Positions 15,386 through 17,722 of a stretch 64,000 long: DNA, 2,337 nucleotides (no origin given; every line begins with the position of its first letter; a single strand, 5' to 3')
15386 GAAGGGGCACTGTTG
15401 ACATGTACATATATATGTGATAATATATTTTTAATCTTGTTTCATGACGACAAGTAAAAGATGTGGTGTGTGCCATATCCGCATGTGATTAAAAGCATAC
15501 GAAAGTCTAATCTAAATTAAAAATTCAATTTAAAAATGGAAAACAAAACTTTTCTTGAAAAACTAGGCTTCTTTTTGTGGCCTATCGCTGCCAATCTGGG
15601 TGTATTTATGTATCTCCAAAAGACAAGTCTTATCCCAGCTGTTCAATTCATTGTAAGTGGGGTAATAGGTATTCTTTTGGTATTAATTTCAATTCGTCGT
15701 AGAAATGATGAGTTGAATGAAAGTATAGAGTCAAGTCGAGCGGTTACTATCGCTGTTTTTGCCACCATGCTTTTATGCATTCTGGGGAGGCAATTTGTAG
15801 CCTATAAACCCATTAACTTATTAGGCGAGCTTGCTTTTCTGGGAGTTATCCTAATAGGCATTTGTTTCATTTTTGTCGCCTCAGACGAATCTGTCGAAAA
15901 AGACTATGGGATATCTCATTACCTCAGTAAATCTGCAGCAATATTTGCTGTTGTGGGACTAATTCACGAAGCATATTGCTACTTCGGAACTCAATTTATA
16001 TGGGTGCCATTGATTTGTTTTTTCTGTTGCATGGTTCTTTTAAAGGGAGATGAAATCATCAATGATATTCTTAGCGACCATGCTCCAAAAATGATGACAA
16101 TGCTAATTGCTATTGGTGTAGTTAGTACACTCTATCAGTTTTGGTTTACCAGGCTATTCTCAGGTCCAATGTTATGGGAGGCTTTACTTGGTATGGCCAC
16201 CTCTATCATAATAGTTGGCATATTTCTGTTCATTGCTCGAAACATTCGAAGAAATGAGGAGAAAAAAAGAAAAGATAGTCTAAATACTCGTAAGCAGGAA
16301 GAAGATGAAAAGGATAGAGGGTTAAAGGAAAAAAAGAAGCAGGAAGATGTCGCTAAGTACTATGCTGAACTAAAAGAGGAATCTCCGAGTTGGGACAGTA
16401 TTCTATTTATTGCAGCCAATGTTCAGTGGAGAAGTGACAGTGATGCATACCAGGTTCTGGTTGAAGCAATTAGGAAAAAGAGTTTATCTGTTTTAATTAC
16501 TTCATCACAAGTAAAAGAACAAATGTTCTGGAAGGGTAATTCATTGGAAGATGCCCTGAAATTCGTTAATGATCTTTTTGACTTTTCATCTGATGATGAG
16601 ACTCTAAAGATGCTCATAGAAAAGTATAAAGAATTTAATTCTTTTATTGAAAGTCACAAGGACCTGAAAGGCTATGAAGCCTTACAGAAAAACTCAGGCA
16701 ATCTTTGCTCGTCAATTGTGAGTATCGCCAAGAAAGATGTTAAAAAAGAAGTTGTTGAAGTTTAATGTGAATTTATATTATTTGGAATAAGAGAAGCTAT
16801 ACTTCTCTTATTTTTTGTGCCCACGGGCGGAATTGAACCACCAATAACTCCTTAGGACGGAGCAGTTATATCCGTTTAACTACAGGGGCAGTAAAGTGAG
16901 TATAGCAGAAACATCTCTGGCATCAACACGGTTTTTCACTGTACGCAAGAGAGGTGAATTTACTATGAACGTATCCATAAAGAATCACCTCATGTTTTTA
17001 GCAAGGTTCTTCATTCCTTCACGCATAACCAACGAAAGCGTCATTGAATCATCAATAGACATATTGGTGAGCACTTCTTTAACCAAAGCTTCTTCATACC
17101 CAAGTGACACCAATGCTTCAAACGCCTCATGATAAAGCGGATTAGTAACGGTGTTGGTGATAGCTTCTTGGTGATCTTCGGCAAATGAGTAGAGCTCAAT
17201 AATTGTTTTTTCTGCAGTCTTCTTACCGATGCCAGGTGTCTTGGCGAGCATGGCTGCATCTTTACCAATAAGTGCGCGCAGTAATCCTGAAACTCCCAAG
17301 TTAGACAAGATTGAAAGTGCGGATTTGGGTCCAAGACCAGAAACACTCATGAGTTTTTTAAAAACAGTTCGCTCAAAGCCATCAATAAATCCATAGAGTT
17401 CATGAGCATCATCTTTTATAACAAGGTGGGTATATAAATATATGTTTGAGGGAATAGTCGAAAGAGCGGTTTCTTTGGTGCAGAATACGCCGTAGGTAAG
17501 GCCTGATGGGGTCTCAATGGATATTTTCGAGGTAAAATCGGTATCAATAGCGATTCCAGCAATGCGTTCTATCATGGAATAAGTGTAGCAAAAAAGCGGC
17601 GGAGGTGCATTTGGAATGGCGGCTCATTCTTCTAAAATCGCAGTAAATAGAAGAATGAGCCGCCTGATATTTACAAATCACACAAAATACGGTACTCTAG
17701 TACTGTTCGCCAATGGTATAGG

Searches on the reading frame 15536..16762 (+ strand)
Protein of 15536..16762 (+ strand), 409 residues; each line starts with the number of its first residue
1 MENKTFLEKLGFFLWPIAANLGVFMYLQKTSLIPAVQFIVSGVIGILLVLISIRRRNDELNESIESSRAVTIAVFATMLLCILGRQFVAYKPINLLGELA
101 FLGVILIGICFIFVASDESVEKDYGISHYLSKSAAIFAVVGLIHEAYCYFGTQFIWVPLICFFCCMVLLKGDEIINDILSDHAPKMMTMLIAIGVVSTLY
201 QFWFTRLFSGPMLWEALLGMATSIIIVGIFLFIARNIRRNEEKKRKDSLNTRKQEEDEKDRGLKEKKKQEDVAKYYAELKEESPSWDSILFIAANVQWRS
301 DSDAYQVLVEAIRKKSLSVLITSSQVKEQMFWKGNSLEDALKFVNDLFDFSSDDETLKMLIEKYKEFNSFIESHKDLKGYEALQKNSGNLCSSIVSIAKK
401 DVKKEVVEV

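Call 23: search_protein_families(library=pfam, proteins=[window:15536-16762:+], max_evalue=0.01)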
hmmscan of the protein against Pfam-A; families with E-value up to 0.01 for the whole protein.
window:15536-16762:+ (409 aa): 1 family
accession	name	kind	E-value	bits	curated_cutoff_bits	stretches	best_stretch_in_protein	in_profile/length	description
PF16212.11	PhoLip_ATPase_C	-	0.0022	18.2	28.3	0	37-143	121-230/251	Phospholipid-translocating P-type ATPase C-terminal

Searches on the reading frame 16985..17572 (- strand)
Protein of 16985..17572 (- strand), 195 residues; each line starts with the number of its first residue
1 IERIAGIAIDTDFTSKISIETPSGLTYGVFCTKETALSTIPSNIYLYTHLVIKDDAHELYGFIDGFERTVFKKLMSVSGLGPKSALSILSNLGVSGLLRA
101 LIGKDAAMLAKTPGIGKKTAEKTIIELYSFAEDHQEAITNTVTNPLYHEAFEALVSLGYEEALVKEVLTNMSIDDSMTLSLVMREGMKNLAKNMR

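Call 23: search_protein_families(library=pfam, proteins=[window:16985-17572:-], max_evalue=0.01)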
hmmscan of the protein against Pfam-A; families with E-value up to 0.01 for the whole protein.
window:16985-17572:- (195 aa): 6 families
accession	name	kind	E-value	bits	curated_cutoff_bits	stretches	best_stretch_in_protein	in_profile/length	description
PF14520.12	HHH_5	-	1.2e-12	48.6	27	1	71-127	1-55/57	Helix-hairpin-helix domain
PF01330.27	RuvA_N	-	6.3e-08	33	23.6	1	1-61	2-61/61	RuvA N terminal domain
PF07499.19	RuvA_C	-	3e-06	28.1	24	1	147-190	3-46/47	RuvA, C-terminal domain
PF00633.29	HHH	-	6.3e-06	26.2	24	0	73-90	12-29/30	Helix-hairpin-helix motif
PF01367.25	5_3_exonuc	-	0.00059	20.7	40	0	99-174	10-79/97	5'-3' exonuclease, C-terminal SAM fold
PF21176.3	RecR_HhH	-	0.0027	17.9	27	0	109-122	8-21/45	RecR, helix-hairpin-helix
